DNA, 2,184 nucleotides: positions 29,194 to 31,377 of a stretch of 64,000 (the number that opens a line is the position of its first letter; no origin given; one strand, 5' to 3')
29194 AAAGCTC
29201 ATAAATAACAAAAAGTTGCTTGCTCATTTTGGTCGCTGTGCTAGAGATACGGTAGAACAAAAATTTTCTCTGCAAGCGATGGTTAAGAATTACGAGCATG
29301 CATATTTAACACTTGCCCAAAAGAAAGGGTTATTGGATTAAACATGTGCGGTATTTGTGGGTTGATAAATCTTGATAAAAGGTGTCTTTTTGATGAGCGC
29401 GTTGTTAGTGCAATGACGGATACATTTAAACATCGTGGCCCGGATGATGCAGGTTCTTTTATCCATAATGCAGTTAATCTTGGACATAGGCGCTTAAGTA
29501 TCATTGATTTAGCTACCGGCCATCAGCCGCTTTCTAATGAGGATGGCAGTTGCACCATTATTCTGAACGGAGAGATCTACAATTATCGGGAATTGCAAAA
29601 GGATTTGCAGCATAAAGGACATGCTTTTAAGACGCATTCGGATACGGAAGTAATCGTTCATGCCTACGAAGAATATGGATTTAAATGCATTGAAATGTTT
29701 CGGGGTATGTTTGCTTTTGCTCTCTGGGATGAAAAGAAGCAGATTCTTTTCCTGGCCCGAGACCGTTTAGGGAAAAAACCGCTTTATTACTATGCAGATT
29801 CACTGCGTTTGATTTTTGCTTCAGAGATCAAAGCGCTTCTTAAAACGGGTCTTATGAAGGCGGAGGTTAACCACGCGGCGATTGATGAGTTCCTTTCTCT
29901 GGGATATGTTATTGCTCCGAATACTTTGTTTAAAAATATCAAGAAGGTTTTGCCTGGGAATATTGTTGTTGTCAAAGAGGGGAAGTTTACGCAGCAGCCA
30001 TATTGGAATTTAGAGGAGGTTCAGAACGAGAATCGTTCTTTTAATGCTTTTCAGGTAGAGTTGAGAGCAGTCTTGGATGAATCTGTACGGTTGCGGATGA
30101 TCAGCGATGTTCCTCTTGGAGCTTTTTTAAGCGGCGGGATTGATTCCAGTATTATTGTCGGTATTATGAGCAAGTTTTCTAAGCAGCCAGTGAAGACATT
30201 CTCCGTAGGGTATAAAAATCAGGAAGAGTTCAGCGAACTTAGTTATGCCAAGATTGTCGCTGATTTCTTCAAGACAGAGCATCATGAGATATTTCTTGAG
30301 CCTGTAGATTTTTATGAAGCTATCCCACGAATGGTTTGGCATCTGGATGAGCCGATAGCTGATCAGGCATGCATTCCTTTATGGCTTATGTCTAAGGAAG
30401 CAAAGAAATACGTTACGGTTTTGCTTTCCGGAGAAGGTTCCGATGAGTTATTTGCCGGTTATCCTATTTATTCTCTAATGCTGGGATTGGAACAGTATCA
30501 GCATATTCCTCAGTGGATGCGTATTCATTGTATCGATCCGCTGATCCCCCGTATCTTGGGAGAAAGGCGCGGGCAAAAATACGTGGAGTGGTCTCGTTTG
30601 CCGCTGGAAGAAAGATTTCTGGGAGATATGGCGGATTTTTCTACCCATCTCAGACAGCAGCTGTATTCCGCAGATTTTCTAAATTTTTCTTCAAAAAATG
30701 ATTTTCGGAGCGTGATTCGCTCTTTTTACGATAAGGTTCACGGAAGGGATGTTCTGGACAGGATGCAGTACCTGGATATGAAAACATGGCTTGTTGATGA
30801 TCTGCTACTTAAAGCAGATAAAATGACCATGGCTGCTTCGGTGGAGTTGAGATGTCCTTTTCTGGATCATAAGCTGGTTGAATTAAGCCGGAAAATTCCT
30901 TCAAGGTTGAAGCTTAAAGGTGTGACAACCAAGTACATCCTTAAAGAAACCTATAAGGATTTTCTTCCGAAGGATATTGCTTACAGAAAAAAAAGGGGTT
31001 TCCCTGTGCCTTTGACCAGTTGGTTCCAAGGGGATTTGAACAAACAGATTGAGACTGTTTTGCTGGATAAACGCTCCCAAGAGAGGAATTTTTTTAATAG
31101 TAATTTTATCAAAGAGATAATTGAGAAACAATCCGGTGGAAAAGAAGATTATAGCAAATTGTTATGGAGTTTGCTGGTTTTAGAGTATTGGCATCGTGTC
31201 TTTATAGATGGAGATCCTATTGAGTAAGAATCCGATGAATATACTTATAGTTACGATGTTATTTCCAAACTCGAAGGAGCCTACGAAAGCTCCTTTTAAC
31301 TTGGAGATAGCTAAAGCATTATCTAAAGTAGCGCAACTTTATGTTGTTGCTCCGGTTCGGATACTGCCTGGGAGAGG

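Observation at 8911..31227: Exosortase-type accessory set with deviant catalytic motifs: ACP, acyl ligase, hydrolase pair, two AsnB paralogs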

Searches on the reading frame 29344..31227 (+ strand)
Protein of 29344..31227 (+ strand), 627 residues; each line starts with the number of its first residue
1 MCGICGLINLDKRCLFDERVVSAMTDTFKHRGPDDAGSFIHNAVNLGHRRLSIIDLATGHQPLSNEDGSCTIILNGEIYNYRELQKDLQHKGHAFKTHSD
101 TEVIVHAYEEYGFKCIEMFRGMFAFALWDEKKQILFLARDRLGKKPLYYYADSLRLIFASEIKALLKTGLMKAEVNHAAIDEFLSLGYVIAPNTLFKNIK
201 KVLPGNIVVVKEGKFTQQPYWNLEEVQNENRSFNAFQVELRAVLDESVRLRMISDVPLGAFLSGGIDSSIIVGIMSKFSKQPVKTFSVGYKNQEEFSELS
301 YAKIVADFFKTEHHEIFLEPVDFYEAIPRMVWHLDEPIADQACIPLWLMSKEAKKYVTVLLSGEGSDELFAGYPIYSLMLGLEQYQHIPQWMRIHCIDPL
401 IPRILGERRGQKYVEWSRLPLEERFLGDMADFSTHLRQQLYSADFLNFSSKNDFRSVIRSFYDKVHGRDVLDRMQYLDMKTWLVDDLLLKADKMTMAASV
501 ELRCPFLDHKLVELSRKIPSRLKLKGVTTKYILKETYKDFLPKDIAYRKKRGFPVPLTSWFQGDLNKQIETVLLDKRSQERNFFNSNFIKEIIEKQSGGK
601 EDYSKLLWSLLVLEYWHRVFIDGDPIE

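Call 6: search_protein_families(library=ncbifam, proteins=[window:29344-31227:+], max_evalue=0.01)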
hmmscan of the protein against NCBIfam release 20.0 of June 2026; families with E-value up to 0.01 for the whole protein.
window:29344-31227:+ (627 aa): 11 families
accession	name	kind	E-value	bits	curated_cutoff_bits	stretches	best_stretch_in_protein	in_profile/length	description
TIGR03108.1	eps_aminotran_1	hypoth_equivalog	4.6e-188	626.8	816.9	1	1-615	1-623/628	XrtA/PEP-CTERM system amidotransferase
TIGR01536.1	asn_synth_AEB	equivalog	9.7e-165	549.4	267.1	1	2-553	1-517/517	asparagine synthase (glutamine-hydrolyzing)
TIGR03104.1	trio_amidotrans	equivalog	3.6e-147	491.1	570.1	2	1-379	1-386/589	N-acetylglutaminylglutamine amidotransferase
NF006949.0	PRK09431.1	equivalog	7.2e-110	368.1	499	3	1-167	1-167/554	asparagine synthase B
NF033535.1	lass_lactam_cya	exception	2.7e-87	293.9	525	2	1-369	1-375/668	lasso peptide isopeptide bond-forming cyclase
NF033561.1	macrolact_Ik_Al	subfamily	6.2e-20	71.3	300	2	129-375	87-336/561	albusnodin/ikarugamycin family macrolactam cyclase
NF001484.0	PRK00331.1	subfamily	4.1e-12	45.3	381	1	62-168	87-201/601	isomerizing glutamine--fructose-6-phosphate transaminase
TIGR01135.1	glmS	equivalog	1.3e-11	43.7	418.05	1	62-169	86-201/607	glutamine--fructose-6-phosphate transaminase (isomerizing)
TIGR01134.1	purF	equivalog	2.3e-10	40.4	350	1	40-166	62-200/432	amidophosphoribosyltransferase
TIGR00552.1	nadE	equivalog_domain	0.0037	16.5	63.65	1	237-325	6-93/251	NAD(+) synthase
TIGR00364.1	TIGR00364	equivalog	0.0047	16.5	150.3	1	261-319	4-60/201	7-cyano-7-deazaguanine synthase QueC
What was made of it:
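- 29344..31227 (+): Intact glutamine-dependent AsnB-family amidotransferase (MCGICG) of the WbpS type. TIGR01536 scores 549.4, above its 267 cut-off (call 6).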

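Call 31: search_dna_similar(query=window:29344-31227:+, collection=plasmids, mode=protein, max_evalue=1e-50, max_rows=40)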
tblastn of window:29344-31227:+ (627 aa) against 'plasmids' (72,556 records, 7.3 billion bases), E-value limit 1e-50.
Records with a match: 361; places in all: 459; records where one place covers at least 80% of the query: 348.
Best place of each record, by identity: <60% 361.
By first word of the organism name: Bacillus 94; Sinorhizobium 85; Azospirillum 27; Streptomyces 18; Ensifer 11; Mesorhizobium 11; Shinella 11; Rhizobium 7; Sulfitobacter 4; Deinococcus 4; and 63 more.
By predicted mobility (MOB-suite, as given by PLSDB): non-mobilizable 225; mobilizable 83; conjugative 53.
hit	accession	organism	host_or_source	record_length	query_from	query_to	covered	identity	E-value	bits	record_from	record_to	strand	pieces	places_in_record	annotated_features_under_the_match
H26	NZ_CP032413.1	Paenibacillus lautus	single colony,Tattoo ink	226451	1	621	99%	40.4%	2e-138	453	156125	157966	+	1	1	asnB: asparagine synthase (glutamine-hydrolyzing)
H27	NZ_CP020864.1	Paenibacillus sp. Cedars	Single culture,Alkaline pool submerged ...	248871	1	621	99%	40.4%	2e-138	453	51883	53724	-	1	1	asnB: asparagine synthase (glutamine-hydrolyzing)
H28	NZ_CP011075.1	Brevibacillus laterosporus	Oryza sativa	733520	1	622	99%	39.1%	9e-142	462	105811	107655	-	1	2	asnB: asparagine synthase (glutamine-hydrolyzing)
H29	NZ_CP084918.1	Carnobacterium viridans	Bos taurus,brain tissue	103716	1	622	99%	39.0%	8e-127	419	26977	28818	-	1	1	asnB: asparagine synthase (glutamine-hydrolyzing)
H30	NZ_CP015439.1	Anoxybacillus amylolyticus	Microbial isolate,soil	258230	3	622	99%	39.1%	1e-129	427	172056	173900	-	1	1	asnB: asparagine synthase (glutamine-hydrolyzing)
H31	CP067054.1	Bacillus mycoides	soil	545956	1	620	99%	38.5%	1e-109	423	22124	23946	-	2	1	none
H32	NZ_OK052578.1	Metabacillus dongyingensis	white elm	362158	1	622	99%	38.3%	4e-125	414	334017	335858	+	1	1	asnB: asparagine synthase (glutamine-hydrolyzing)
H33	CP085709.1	Bacillus sp. CMF21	single cell,soil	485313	1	622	99%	38.3%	4e-125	414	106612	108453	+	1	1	asnB: asparagine synthase (glutamine-hydrolyzing)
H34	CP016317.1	Bacillus cereus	cell culture,Korean fermented food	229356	1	622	99%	38.0%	3e-122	406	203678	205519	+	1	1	asparagine synthase (glutamine-hydrolyzing)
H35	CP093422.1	Bacillus paranthracis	cell culture,sufu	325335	1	622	99%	38.0%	3e-122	406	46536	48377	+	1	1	asnB: asparagine synthase (glutamine-hydrolyzing)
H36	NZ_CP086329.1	Bacillus pacificus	single cell culture,sludge from ...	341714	1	622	99%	38.0%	3e-122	406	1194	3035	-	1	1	asnB: asparagine synthase (glutamine-hydrolyzing)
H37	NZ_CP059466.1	Priestia megaterium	Prokaryotes,soil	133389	1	624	100%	37.8%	2e-123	409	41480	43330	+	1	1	asnB: asparagine synthase (glutamine-hydrolyzing)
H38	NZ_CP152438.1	Bacillus sp. BR3(2024)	-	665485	1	622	99%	37.8%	6e-122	405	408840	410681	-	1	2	asnB: asparagine synthase (glutamine-hydrolyzing)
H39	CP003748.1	Bacillus cereus FRI-35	-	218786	1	622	99%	37.8%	5e-121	403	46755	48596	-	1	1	asparagine synthase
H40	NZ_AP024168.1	Vibrio alfacsensis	-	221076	1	613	98%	38.2%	6e-124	411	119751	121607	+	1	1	XrtA/PEP-CTERM system amidotransferase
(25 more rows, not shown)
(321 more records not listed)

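Call 32: get_annotated_region(hit=H40, flank=20000)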
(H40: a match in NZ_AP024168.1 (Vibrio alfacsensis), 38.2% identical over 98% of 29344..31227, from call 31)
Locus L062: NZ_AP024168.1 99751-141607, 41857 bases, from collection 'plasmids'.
description: Vibrio alfacsensis strain 04Ya108 plasmid pYa108, complete sequence
organism: Vibrio alfacsensis (NCBI taxid 1074311)
taxonomy: Bacteria; Pseudomonadota; Gammaproteobacteria; Vibrionales; Vibrionaceae; Vibrio; Vibrio alfacsensis
host: -; source: -; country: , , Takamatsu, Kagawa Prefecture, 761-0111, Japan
typing (MOB-suite, as given by PLSDB): non-mobilizable
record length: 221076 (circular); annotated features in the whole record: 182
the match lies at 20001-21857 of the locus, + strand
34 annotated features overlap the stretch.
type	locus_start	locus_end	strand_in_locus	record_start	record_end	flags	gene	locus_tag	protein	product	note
CDS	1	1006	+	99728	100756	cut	-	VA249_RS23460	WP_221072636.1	GHMP kinase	-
CDS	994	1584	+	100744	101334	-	-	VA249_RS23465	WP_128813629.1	D-sedoheptulose 7-phosphate isomerase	-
CDS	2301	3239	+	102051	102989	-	-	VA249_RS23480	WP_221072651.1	hypothetical protein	-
CDS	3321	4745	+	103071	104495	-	-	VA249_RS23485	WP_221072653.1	UbiA family prenyltransferase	-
CDS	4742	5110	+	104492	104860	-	-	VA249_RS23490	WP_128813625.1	EamA family transporter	-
CDS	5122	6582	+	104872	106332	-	-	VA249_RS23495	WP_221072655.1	hypothetical protein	-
CDS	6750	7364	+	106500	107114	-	-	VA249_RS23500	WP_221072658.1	hypothetical protein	-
CDS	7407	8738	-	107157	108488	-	-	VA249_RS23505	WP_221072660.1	hypothetical protein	-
CDS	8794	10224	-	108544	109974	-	-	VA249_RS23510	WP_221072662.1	hypothetical protein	-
CDS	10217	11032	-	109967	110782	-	-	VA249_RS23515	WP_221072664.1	XrtA-associated tyrosine autokinase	-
CDS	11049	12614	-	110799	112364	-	-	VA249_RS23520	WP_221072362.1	XrtA system polysaccharide chain length determinant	-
CDS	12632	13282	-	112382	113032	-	-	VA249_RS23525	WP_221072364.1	XrtA/PEP-CTERM system exopolysaccharide export protein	-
CDS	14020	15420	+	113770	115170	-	-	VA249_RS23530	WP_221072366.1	TIGR03013 family XrtA/PEP-CTERM system glycosyltransferase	-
CDS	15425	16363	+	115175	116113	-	-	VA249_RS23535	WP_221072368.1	XrtA system polysaccharide deacetylase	-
CDS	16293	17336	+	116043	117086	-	-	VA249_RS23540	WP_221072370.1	FemAB family XrtA/PEP-CTERM system-associated protein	-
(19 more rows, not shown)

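Call 33: search_dna_similar(query=L062:18562-19986:+, collection=plasmids, mode=protein, max_evalue=1e-10, max_rows=40)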
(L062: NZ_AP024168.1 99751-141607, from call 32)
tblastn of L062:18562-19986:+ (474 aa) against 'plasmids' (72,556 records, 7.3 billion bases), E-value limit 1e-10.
Records with a match: 11; places in all: 11; records where one place covers at least 80% of the query: 7.
Best place of each record, by identity: >=99% 2; 95-99% 1; <60% 8.
By first word of the organism name: Nitratidesulfovibrio 4; Vibrio 3; Alteromonas 2; Photobacterium 1; Sphingomonas 1.
By predicted mobility (MOB-suite, as given by PLSDB): non-mobilizable 11.
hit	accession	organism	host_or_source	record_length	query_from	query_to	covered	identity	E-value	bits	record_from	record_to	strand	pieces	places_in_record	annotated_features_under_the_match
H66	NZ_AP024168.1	Vibrio alfacsensis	-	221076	1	474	100%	100.0%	0e+0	941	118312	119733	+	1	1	xrtA: exosortase A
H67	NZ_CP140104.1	Vibrio alfacsensis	Scophthalmus maximus,intestinal tract ...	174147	1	474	100%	99.6%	0e+0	937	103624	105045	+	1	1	xrtA: exosortase A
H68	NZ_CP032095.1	Vibrio alfacsensis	Solea senegalensis,whole ...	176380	1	474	100%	98.3%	0e+0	928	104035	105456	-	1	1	xrtA: exosortase A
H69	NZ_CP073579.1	Photobacterium sp. GJ3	-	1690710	3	465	98%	48.2%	8e-138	445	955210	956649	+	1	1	record has no annotation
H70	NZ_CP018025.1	Alteromonas mediterranea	seawater,seawater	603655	15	449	92%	28.1%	3e-42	168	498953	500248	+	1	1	xrtA: exosortase A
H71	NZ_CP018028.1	Alteromonas mediterranea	seawater,seawater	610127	15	449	92%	28.1%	3e-42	168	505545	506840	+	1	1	xrtA: exosortase A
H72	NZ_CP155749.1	Sphingomonas parapaucimobilis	Chinese cabbage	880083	14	432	88%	27.4%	7e-36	149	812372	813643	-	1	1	xrtA: exosortase A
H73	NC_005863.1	Nitratidesulfovibrio vulgaris str. Hildenborough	-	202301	7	198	41%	31.8%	2e-13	81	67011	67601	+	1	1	xrt: exosortase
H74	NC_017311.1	Nitratidesulfovibrio vulgaris RCH1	-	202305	7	198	41%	31.8%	2e-13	81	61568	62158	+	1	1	xrt: exosortase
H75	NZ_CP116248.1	Nitratidesulfovibrio vulgaris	swine finishing facility waste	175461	7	198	41%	31.8%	4e-13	80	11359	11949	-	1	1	xrt: exosortase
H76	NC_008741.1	Nitratidesulfovibrio vulgaris DP4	-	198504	7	198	41%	31.3%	9e-13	79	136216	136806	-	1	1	xrt: exosortase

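Call 34: get_annotated_region(hit=H70, flank=20000)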
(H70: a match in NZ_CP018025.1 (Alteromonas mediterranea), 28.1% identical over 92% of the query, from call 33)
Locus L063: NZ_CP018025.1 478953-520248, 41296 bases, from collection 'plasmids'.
description: Alteromonas mediterranea strain CP48 plasmid pAMCP48-600, complete sequence
organism: Alteromonas mediterranea (NCBI taxid 314275)
taxonomy: Bacteria; Pseudomonadota; Gammaproteobacteria; Alteromonadales; Alteromonadaceae; Alteromonas; Alteromonas mediterranea
host: -; source: seawater,seawater; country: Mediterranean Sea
typing (MOB-suite, as given by PLSDB): non-mobilizable
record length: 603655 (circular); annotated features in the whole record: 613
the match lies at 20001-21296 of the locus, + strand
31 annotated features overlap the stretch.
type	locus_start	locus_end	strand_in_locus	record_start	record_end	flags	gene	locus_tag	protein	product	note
CDS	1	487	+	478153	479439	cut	-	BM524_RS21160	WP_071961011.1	hypothetical protein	-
CDS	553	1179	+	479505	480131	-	-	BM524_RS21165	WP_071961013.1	XrtA/PEP-CTERM system exopolysaccharide export protein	-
CDS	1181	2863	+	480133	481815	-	-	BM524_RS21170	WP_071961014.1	hypothetical protein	-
CDS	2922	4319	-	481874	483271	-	-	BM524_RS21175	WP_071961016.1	sigma-54 dependent transcriptional regulator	GO:0006355 - regulation of DNA-templated transcription [Evidence IEA]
CDS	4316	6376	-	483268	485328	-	prsK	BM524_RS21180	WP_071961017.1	XrtA/PEP-CTERM system histidine kinase PrsK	-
CDS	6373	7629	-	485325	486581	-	-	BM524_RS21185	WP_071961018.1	glycosyltransferase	-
CDS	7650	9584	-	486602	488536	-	asnB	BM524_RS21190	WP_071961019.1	asparagine synthase (glutamine-hydrolyzing)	GO:0006529 - asparagine biosynthetic process [Evidence IEA]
CDS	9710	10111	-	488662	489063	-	-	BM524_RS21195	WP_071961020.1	hypothetical protein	-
CDS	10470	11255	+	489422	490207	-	-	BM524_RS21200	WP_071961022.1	ParA family protein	-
CDS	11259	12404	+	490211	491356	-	-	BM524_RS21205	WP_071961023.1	ParB/RepB/Spo0J family partition protein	GO:0007059 - chromosome segregation [Evidence IEA]; GO:0000910 - cytokinesis [Evidence IEA]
CDS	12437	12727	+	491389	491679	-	-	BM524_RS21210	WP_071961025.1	helix-turn-helix domain-containing protein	-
CDS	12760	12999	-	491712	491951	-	-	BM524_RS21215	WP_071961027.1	hypothetical protein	-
CDS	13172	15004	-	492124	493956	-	glmS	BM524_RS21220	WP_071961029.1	glutamine--fructose-6-phosphate transaminase (isomerizing)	GO:0006040 - amino sugar metabolic process [Evidence IEA]; GO:0009252 - peptidoglycan biosynthetic process [Evidence ...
CDS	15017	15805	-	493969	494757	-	-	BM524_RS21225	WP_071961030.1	AAA family ATPase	-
CDS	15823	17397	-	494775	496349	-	-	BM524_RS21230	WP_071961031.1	XrtA system polysaccharide chain length determinant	-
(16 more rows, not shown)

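Call 35: get_annotated_region(hit=H72, flank=20000)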
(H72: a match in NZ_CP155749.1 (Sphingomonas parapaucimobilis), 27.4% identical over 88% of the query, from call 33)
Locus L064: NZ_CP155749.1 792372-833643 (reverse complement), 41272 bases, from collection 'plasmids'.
description: Sphingomonas parapaucimobilis strain YK209 plasmid unnamed1, complete sequence
organism: Sphingomonas parapaucimobilis (NCBI taxid 28213)
taxonomy: Bacteria; Pseudomonadota; Alphaproteobacteria; Sphingomonadales; Sphingomonadaceae; Sphingomonas; Sphingomonas parapaucimobilis
host: -; source: Chinese cabbage; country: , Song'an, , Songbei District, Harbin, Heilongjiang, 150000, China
typing (MOB-suite, as given by PLSDB): non-mobilizable
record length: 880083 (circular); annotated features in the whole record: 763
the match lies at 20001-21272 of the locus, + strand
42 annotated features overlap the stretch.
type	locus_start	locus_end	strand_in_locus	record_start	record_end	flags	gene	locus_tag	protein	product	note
CDS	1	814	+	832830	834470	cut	mqo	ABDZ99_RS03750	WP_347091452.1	malate dehydrogenase (quinone)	GO:0006099 - tricarboxylic acid cycle [Evidence IEA]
CDS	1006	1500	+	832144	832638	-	-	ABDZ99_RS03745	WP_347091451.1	GAF domain-containing protein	-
CDS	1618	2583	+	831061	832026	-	-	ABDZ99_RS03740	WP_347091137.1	RcnB family protein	-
CDS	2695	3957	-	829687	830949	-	-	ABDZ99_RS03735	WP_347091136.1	M20/M25/M40 family metallo-hydrolase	-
CDS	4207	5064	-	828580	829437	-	-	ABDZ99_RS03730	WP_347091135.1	SDR family oxidoreductase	-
CDS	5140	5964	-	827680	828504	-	-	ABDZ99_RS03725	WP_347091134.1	hydrolase 1, exosortase A system-associated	-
CDS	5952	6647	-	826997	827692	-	-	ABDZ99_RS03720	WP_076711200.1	hypothetical protein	-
CDS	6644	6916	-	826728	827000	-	-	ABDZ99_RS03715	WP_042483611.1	acyl carrier protein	GO:0006633 - fatty acid biosynthetic process [Evidence IEA]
CDS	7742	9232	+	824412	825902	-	-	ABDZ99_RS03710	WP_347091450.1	AMP-binding protein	-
CDS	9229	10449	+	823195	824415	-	-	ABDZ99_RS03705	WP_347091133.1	pyridoxal-dependent decarboxylase, exosortase A system-associated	-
CDS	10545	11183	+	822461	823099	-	-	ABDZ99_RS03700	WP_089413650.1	XrtA/PEP-CTERM system exopolysaccharide export protein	-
CDS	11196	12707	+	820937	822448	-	-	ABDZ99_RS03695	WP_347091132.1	XrtA system polysaccharide chain length determinant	-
CDS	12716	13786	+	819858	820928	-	-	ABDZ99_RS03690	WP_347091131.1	AAA family ATPase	-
CDS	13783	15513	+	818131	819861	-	-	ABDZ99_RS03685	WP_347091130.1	hypothetical protein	-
CDS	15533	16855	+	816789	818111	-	-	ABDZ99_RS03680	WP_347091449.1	AAA family ATPase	-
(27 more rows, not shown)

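Call 39: search_dna_similar(query=L064:5140-5964:-, collection=plasmids, mode=protein, max_evalue=0.000001, max_rows=30)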
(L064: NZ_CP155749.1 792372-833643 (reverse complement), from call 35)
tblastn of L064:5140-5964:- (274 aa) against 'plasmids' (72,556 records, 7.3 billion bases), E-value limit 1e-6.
Records with a match: 1; places in all: 1; records where one place covers at least 80% of the query: 1.
Best place of each record, by identity: >=99% 1.
By first word of the organism name: Sphingomonas 1.
By predicted mobility (MOB-suite, as given by PLSDB): non-mobilizable 1.
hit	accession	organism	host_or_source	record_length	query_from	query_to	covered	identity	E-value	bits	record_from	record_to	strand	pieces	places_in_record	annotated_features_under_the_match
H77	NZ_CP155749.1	Sphingomonas parapaucimobilis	Chinese cabbage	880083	1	274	100%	100.0%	2e-143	451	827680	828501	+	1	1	hydrolase 1, exosortase A system-associated | hypothetical protein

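Call 40: find_homologous_proteins(query=L064:5952-6647:-, max_evalue=0.001)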
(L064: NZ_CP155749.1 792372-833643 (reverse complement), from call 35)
Query L064:5952-6647:- (231 aa): 452 proteins with E <= 0.001 among 8000 candidates; the best 120 are listed.
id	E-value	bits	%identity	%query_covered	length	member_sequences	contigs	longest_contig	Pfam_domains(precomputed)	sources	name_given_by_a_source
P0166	8.0e-141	486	94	100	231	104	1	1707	-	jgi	jgi:hypothetical protein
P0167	4.1e-133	461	95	94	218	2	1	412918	-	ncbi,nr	ncbi:hypothetical protein ASF14_03560 [Sphingomonas sp. Leaf257]|nr:hypothetical protein ASF14_03560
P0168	9.9e-132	456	87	100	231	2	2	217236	-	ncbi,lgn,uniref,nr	ncbi:hypothetical protein [Sphingomonas sp. Leaf21]|uniref:hypothetical protein n=1 Tax=Sphingomonas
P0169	1.7e-130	452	87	100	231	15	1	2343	-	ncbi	-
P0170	4.3e-129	447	86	100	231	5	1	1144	-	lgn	-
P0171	4.4e-128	444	94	94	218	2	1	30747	-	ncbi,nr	ncbi:MAG TPA: hypothetical protein H9899_07930 [Candidatus Sphingomonas excrementigallinarum]|nr:hyp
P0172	1.5e-127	442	85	100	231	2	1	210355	-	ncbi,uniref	ncbi:hypothetical protein [Sphingomonas sp. PB1R3]|uniref:hypothetical protein n=1 Tax=Sphingomonas 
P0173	2.7e-126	438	84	100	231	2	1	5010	-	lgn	-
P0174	7.5e-122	424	84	100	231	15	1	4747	-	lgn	-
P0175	1.5e-117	410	82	100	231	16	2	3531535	-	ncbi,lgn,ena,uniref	ncbi:hypothetical protein ACQHGV_09765 [Sphingomonas pseudosanguinis]|uniref:hypothetical protein n=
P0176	1.9e-115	403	80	100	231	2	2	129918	-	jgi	jgi:hypothetical protein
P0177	1.5e-96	341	94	70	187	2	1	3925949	-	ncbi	ncbi:hypothetical protein GCM10020258_01890 [Sphingomonas yabuuchiae]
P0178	3.5e-70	255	57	99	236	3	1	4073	-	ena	-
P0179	6.5e-70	254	57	99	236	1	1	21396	-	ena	-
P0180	1.1e-69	253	56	99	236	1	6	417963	-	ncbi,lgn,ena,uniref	ncbi:hypothetical protein [Sphingomonas sp. DC1100-1]|uniref:hypothetical protein n=1 Tax=unclassifi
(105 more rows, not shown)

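Call 77: search_protein_families(library=ncbifam, proteins=[L064:5952-6647:-], max_evalue=0.00001)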
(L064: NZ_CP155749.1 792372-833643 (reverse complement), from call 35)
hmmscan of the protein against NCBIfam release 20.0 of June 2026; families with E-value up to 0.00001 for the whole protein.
L064:5952-6647:- (231 aa): 1 family
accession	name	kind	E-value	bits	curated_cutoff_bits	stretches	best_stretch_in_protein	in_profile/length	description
TIGR03101.1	hydr2_PEP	hypoth_equivalog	9.5e-10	38.4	202.75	1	21-171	21-192/266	hydrolase 2, exosortase A system-associated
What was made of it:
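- On TIGR03101 hydrolase 2, exosortase A system-associated: The model rewards Arg: mutating it to Ser or Ala costs 3.2-3.4 bits (call 77).
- On TIGR03100 hydrolase 1, exosortase A system-associated: The model loses about 6 bits for either mutation (call 77).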
